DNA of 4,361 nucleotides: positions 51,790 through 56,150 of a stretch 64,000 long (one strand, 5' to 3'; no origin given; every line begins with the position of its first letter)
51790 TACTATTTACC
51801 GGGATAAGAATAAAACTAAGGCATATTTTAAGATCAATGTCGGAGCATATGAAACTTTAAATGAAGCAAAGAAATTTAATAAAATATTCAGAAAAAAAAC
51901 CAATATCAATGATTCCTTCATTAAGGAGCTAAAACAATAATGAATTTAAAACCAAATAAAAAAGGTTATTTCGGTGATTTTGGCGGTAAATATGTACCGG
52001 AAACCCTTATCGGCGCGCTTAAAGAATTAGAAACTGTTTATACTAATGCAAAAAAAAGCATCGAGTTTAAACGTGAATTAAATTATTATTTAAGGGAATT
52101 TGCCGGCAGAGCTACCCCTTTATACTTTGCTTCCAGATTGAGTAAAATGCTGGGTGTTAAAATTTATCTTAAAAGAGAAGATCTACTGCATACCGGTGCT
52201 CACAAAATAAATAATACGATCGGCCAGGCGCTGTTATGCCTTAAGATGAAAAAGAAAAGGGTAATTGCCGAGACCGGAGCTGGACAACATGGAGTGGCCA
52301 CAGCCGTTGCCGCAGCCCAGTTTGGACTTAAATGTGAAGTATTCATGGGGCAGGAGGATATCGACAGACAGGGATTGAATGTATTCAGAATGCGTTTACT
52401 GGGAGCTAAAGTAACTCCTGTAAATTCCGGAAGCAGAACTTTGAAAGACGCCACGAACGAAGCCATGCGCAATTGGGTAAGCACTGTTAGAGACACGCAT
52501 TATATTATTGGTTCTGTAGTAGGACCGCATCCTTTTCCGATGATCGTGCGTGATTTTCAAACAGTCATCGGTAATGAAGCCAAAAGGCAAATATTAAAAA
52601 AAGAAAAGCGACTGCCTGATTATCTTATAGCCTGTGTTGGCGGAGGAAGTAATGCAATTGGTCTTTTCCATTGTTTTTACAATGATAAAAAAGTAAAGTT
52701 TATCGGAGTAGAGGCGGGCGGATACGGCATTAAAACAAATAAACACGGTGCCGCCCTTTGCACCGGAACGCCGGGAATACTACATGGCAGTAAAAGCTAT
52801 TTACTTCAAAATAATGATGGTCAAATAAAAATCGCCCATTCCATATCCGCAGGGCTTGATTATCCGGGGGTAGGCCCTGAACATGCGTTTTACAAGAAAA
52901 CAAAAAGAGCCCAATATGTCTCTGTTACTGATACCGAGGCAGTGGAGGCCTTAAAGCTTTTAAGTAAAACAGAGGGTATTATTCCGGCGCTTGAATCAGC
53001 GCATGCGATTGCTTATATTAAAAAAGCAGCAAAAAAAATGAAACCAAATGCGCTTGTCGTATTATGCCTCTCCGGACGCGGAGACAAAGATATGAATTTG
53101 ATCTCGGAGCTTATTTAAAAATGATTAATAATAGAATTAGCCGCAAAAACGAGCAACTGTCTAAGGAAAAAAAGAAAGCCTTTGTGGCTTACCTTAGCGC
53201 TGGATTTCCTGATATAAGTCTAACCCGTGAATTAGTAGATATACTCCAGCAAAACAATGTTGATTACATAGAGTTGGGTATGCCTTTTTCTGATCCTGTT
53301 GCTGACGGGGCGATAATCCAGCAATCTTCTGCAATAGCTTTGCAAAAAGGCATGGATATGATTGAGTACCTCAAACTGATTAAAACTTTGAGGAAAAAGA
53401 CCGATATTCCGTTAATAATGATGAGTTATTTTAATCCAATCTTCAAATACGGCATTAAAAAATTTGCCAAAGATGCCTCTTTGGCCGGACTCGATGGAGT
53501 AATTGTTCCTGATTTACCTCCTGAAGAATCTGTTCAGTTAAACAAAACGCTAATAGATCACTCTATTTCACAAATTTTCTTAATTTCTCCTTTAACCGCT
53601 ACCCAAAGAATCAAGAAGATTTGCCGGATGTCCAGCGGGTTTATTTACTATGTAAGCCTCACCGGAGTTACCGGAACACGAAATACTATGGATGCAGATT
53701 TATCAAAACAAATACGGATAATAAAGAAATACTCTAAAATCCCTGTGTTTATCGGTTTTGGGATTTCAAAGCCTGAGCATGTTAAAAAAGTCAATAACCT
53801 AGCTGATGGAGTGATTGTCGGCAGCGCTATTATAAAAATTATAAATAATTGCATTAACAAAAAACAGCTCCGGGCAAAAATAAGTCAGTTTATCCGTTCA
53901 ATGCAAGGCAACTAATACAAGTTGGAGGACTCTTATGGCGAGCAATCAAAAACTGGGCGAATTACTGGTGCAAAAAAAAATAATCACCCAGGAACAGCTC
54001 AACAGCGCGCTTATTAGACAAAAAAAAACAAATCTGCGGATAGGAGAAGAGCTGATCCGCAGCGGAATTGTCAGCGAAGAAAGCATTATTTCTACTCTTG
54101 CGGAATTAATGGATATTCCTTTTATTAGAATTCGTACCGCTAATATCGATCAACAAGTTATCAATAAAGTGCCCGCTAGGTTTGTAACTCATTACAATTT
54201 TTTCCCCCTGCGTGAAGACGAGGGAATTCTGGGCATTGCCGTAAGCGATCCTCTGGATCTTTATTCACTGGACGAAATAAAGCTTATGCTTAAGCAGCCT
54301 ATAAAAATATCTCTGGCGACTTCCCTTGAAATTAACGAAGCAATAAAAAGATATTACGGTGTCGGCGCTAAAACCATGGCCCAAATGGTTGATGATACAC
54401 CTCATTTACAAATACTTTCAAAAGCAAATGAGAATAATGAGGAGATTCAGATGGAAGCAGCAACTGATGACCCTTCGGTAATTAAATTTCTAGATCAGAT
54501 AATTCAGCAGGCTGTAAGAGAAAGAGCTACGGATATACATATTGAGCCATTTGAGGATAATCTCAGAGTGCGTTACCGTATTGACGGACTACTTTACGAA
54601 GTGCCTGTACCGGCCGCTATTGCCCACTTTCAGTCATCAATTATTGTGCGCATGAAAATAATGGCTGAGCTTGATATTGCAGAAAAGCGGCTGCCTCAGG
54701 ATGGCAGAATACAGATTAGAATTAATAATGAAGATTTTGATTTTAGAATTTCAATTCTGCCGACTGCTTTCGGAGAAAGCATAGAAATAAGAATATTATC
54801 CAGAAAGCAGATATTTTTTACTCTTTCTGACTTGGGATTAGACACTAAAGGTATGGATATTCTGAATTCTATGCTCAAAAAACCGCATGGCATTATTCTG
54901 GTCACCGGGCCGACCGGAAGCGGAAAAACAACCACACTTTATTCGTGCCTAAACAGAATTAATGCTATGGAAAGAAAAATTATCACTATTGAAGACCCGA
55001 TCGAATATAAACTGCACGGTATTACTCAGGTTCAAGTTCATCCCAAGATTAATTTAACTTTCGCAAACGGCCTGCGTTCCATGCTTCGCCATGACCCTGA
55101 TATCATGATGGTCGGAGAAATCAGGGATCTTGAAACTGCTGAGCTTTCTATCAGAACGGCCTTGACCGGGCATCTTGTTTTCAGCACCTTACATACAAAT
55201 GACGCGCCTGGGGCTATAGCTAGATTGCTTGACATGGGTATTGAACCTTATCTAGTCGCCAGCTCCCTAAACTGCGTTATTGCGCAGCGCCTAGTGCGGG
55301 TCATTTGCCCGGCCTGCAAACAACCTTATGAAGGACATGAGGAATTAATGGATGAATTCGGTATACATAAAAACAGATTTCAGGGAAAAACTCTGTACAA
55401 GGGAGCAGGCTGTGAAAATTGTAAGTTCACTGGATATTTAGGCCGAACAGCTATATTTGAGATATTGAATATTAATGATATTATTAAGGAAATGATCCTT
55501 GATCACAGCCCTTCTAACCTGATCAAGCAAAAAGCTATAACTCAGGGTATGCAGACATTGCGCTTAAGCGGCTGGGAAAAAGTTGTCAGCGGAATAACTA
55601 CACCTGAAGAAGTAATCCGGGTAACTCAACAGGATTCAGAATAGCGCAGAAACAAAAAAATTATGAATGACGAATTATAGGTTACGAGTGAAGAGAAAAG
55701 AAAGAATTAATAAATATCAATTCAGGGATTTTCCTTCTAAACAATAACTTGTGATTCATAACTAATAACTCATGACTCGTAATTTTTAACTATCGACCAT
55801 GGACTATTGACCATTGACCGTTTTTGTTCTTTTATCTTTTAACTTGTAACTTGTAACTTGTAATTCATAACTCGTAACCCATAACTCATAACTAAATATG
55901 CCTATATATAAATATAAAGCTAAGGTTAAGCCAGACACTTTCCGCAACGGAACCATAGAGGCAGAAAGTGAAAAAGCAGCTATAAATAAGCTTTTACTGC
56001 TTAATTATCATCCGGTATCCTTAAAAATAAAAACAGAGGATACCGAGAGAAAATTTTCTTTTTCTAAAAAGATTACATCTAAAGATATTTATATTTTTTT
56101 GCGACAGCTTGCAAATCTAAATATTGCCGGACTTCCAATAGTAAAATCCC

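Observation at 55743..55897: Heptanucleotide tandem-repeat tract running into the pilC start codon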

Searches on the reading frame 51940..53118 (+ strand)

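Call 8: search_protein_families(library=pfam, proteins=[window:51940-53118:+])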
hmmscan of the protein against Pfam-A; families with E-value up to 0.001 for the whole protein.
window:51940-53118:+ (392 aa): 1 family
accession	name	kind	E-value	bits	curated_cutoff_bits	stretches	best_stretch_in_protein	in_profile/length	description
PF00291.31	PALP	-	1.4e-44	153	35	1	55-379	4-295/295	Pyridoxal-phosphate dependent enzyme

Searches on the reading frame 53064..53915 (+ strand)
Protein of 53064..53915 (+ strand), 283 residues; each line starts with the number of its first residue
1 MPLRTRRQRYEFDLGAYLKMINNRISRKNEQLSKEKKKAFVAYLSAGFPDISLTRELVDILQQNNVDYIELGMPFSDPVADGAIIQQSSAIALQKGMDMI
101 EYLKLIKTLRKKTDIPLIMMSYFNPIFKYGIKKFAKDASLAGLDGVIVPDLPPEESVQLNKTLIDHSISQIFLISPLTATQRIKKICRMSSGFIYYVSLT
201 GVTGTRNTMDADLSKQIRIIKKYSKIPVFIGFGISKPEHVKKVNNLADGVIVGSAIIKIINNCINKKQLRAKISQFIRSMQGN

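Call 8: search_protein_families(library=pfam, proteins=[window:53064-53915:+])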
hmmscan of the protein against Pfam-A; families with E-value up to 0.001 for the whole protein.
window:53064-53915:+ (283 aa): 4 families
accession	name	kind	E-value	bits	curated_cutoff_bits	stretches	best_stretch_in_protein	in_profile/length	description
PF00290.26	Trp_syntA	-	1e-86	290.6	27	1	31-276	3-250/259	Tryptophan synthase alpha chain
PF03437.21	BtpA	-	1.2e-05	25.4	30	1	168-272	141-248/254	BtpA family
PF01884.23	PcrB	-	0.00015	21.8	23.9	1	213-258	168-213/226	PcrB family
PF00977.27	His_biosynth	-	0.00028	20.9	23.6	1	194-258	46-107/228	Histidine biosynthesis protein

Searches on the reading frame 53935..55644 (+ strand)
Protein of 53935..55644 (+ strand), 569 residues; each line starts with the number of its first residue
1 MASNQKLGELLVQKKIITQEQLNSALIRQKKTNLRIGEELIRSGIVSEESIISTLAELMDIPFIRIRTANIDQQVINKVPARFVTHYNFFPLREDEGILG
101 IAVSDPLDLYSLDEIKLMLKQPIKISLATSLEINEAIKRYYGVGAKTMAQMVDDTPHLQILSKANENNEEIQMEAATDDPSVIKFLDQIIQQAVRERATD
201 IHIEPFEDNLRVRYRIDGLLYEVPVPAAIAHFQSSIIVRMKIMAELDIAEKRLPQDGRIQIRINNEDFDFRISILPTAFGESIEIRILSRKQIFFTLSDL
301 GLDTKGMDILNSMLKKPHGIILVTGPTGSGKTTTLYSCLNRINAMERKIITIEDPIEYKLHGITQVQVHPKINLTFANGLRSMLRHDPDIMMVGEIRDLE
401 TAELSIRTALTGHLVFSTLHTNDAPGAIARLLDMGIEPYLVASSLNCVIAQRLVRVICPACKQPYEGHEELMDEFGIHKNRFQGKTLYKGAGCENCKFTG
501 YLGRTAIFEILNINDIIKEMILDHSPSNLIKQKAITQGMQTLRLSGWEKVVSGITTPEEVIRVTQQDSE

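Call 8: search_protein_families(library=pfam, proteins=[window:53935-55644:+])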
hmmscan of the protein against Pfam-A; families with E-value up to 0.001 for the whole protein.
window:53935-55644:+ (569 aa): 4 families
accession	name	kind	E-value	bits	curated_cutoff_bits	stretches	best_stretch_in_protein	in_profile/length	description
PF00437.27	T2SSE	-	1.3e-135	452.3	24.9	1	176-562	2-370/370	Type II/IV secretion system protein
PF05157.20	MshEN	-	1.1e-19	70.6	23.1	1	60-143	2-86/90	MshEN domain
PF13401.12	AAA_22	-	0.00057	20.6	27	0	317-355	4-42/130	AAA domain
PF20720.3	nSTAND3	-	0.00092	19.4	27.2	0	304-358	4-57/155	Novel STAND NTPase 3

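Call 66: find_encoding_contigs(protein=window:53935-55644:+, flank=2000, max_places=10)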
Protein window:53935-55644:+ (569 aa): 7 contigs read that carry it; 2 places shown.
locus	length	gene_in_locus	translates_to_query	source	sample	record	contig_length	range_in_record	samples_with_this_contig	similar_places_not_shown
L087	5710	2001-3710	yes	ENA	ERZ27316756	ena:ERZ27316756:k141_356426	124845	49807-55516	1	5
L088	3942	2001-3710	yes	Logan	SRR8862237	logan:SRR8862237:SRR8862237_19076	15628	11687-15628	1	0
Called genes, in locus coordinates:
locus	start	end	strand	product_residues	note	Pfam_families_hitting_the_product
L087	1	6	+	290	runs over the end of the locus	PF05036:SPOR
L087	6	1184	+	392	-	PF00291:PALP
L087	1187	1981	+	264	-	PF00290:Trp_syntA, PF03437:BtpA (weak)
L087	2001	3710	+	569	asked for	PF05157:MshEN, PF00437:T2SSE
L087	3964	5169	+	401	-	PF28597:T2SSF_N (weak), PF00482:T2SSF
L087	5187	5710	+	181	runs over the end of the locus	PF08334:T2SSG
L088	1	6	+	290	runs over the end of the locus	PF05036:SPOR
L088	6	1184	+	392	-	PF00291:PALP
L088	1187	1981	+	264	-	PF00290:Trp_syntA, PF03437:BtpA (weak)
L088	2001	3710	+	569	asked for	PF05157:MshEN, PF00437:T2SSE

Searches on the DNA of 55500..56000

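Call 68: search_rna_families(source=window, start=55500, end=56000, threshold=evalue, max_evalue=1)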
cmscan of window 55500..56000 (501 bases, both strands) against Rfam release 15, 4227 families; matches with E-value up to 1: 0.
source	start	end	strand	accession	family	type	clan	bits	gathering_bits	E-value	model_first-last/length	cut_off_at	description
